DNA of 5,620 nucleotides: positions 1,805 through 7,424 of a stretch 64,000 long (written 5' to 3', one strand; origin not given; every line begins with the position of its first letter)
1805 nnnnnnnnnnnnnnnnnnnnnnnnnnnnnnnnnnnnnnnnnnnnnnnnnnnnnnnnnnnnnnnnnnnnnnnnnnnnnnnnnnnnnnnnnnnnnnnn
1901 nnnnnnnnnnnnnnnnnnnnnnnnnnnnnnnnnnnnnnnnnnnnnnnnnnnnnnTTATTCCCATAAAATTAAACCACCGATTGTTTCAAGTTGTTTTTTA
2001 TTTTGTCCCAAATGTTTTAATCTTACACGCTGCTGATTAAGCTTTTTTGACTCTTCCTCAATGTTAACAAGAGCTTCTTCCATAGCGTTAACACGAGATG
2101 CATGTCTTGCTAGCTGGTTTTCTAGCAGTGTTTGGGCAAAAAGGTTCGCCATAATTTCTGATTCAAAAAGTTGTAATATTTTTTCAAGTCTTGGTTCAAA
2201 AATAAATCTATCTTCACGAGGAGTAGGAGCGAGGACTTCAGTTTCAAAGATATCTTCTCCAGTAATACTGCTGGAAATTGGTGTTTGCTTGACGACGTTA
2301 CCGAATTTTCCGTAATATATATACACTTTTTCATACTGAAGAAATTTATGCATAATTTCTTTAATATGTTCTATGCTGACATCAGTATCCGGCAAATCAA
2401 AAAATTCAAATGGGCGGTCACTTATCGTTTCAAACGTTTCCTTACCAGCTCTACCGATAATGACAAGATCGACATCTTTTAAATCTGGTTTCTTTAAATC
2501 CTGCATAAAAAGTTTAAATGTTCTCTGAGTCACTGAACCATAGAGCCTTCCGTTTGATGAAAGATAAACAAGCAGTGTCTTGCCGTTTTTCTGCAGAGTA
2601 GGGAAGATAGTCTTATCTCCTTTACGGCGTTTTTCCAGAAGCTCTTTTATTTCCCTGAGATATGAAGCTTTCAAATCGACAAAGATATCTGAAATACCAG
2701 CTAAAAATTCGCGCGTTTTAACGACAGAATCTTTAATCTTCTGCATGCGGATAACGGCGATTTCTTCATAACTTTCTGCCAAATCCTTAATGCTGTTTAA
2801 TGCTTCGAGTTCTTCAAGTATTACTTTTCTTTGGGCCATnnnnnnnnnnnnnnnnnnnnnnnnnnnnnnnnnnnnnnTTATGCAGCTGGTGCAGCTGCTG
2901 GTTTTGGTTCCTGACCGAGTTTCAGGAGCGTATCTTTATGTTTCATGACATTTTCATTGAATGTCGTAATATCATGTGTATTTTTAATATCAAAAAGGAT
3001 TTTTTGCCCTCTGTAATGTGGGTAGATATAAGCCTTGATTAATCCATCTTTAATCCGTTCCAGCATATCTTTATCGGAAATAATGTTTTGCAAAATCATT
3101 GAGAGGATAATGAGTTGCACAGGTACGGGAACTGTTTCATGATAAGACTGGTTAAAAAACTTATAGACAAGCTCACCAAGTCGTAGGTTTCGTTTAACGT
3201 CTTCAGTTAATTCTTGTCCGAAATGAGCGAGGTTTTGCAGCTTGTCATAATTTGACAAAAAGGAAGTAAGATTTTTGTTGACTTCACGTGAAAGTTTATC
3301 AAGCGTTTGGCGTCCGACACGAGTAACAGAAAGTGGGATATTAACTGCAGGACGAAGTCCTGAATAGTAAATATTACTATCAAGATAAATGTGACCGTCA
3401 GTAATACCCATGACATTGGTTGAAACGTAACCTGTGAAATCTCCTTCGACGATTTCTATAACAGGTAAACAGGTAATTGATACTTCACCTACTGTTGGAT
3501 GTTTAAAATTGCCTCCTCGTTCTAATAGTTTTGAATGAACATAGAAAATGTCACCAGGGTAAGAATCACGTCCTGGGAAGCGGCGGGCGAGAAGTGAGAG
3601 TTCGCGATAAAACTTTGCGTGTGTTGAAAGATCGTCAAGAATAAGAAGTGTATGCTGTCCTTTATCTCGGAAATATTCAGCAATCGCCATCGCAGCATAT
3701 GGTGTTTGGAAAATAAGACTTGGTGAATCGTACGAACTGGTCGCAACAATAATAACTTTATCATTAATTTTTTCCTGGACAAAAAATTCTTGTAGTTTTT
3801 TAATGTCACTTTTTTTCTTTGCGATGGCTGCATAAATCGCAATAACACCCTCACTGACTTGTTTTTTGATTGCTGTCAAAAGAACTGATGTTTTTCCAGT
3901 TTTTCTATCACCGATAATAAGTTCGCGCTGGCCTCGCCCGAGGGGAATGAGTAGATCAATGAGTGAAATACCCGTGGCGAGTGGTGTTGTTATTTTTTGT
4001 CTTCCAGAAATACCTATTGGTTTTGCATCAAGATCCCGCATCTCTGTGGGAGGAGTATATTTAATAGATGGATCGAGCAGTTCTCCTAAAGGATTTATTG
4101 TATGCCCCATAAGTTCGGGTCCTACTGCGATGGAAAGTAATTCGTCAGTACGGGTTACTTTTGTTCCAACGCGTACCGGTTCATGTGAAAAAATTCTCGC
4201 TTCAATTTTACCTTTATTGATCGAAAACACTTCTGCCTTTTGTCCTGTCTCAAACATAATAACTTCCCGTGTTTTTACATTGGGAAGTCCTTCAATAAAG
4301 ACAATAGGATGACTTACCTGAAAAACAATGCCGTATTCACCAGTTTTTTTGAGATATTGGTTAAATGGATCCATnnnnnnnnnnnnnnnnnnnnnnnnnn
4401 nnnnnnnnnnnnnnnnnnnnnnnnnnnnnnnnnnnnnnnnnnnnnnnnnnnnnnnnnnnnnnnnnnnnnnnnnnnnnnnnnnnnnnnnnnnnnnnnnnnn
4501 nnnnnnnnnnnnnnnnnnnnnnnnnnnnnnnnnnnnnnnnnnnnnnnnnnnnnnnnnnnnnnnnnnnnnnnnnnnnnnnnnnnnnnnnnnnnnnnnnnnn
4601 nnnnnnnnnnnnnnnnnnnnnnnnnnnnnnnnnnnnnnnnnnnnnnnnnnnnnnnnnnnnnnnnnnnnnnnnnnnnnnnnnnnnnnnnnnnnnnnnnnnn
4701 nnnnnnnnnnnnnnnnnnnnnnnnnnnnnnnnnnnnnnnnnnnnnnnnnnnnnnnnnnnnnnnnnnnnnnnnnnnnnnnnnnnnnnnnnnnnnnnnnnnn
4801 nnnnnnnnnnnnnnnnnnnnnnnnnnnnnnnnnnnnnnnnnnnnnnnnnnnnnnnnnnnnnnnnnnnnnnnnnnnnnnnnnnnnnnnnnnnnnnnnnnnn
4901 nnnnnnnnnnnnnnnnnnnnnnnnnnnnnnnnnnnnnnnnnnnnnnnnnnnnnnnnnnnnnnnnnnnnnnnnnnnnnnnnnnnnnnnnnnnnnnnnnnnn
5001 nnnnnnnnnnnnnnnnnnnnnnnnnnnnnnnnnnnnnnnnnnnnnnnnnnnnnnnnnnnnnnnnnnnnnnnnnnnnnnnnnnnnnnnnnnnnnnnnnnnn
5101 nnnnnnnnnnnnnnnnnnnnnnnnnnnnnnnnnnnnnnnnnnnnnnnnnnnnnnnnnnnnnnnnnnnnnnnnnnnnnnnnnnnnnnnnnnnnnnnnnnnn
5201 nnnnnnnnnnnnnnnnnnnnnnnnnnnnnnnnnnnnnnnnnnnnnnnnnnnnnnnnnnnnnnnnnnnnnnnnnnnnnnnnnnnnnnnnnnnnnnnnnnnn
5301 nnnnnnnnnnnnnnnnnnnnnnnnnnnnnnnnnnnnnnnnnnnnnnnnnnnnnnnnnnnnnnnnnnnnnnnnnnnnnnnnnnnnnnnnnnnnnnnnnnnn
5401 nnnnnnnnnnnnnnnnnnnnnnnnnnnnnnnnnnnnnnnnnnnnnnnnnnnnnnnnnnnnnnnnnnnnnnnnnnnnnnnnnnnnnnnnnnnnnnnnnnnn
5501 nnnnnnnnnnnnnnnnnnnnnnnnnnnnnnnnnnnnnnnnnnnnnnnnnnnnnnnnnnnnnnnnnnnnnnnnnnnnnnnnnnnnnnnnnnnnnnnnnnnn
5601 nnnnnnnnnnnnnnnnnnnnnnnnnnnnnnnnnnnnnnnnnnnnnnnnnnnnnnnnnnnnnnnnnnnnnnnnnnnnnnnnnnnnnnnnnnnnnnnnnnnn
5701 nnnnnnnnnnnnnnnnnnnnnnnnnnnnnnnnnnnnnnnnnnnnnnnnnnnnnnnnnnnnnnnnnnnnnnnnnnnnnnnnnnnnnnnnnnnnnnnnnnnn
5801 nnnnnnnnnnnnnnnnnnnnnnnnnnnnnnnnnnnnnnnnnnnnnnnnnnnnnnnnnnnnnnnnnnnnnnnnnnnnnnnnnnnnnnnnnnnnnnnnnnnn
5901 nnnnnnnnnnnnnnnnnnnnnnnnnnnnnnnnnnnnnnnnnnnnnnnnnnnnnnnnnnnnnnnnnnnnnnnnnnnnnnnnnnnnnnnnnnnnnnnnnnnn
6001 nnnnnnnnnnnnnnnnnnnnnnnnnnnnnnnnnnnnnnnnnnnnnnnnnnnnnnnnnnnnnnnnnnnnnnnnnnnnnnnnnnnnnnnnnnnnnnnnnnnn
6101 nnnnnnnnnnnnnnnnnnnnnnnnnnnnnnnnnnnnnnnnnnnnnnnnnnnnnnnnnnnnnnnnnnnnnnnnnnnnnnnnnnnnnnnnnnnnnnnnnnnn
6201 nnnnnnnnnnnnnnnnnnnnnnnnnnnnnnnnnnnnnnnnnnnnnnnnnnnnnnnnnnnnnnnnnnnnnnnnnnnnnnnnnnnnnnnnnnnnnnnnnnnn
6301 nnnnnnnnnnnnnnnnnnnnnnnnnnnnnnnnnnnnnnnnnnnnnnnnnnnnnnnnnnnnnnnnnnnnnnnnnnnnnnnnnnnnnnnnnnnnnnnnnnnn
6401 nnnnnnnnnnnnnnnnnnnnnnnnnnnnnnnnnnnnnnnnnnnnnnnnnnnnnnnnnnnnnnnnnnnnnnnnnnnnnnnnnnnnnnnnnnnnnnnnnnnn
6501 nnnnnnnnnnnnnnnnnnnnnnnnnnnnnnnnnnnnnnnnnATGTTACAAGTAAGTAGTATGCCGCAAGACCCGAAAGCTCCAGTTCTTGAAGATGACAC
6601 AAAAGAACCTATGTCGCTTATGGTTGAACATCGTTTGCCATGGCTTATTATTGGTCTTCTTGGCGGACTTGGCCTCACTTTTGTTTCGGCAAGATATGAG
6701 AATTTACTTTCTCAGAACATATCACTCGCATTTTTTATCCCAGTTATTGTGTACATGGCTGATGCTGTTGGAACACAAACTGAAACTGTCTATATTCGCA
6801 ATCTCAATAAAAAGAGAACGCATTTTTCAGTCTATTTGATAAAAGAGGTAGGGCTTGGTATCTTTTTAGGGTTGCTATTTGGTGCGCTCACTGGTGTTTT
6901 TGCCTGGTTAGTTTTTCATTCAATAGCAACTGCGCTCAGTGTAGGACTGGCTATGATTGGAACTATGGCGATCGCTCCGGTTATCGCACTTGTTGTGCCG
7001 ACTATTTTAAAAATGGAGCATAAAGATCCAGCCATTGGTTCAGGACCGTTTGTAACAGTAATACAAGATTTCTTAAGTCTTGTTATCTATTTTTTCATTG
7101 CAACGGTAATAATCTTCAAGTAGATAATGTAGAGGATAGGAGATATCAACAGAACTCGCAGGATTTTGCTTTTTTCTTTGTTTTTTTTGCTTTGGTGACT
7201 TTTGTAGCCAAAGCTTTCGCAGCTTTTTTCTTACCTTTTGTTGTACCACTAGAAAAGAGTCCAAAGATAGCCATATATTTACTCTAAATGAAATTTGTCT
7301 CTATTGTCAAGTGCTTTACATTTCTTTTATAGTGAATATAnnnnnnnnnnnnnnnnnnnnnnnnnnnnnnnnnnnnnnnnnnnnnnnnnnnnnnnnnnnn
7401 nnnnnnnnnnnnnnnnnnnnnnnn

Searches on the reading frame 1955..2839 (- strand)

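Call 90: search_protein_families(library=pfam, proteins=[window:1955-2839:-], max_evalue=0.00001)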
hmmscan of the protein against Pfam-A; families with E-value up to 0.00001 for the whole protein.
window:1955-2839:- (294 aa): 1 family
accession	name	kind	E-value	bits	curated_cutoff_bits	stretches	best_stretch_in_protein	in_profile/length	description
PF00231.24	ATP-synt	-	2.3e-28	100.2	39.9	1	7-271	5-263/285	ATP synthase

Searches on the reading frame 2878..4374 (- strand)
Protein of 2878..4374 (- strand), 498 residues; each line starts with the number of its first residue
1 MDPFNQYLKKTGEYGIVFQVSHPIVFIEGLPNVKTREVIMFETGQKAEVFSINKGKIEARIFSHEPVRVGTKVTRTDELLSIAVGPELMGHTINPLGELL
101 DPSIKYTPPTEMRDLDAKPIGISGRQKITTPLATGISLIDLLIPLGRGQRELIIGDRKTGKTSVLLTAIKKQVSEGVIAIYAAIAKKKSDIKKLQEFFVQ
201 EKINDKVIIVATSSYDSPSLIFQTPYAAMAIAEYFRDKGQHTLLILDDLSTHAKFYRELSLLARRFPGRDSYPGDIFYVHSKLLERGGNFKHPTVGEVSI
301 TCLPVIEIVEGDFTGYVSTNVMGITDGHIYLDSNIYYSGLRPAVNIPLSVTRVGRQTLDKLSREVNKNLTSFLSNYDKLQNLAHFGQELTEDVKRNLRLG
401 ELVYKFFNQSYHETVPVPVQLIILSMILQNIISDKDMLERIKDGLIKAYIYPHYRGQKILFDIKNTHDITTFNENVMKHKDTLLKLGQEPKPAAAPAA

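Call 90: search_protein_families(library=pfam, proteins=[window:2878-4374:-], max_evalue=0.00001)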
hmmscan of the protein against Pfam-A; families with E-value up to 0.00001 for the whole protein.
window:2878-4374:- (498 aa): 2 families
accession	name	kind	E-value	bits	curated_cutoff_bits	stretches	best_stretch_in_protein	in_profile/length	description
PF00006.31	ATP-synt_ab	-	2.4e-65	220.6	29.5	1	135-350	1-212/213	ATP synthase alpha/beta family, nucleotide-binding domain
PF00306.32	ATP-synt_ab_C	-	5e-10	40.2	27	1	360-477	3-119/126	ATP synthase alpha/beta chain, C terminal domain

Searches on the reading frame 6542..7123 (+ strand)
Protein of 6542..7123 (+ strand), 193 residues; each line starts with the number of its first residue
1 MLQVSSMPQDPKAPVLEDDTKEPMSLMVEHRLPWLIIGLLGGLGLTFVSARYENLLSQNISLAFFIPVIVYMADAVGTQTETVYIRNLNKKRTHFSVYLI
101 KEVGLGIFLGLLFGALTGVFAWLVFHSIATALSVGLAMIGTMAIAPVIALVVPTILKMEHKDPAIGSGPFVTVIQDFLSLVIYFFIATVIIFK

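Call 3: search_protein_families(library=pfam, proteins=[window:6542-7123:+], max_evalue=0.01)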
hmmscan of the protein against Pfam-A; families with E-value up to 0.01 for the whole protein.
window:6542-7123:+ (193 aa): 1 family
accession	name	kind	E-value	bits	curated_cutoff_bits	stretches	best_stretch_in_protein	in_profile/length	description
PF01769.21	MgtE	-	6.8e-23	81.7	27.6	1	66-186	1-125/125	Divalent cation transporter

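Call 4: search_protein_families(library=ncbifam, proteins=[window:6542-7123:+], max_evalue=0.01)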
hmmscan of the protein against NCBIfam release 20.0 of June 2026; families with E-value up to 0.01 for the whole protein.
window:6542-7123:+ (193 aa): 1 family
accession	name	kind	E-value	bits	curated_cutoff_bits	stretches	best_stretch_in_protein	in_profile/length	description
TIGR00400.1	mgtE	equivalog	3.6e-31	108.4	232.75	1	24-191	277-447/450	magnesium transporter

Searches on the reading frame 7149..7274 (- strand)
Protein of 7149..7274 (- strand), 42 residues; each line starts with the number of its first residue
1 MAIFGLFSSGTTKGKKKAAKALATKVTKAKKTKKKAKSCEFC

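Call 95: search_protein_families(library=pfam, proteins=[window:7149-7274:-], max_evalue=1)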
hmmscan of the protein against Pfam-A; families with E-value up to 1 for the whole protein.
seq(42 aa): 1 family
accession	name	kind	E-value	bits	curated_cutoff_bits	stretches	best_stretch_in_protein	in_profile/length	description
PF08648.17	SNRNP27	-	0.49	10.9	23.1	1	1-33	7-38/56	U4/U6.U5 small nuclear ribonucleoproteins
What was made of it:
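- Tried and rejected: A TRASH/YHS-type assignment for the small Cys peptide is not supported by Pfam (call 95).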
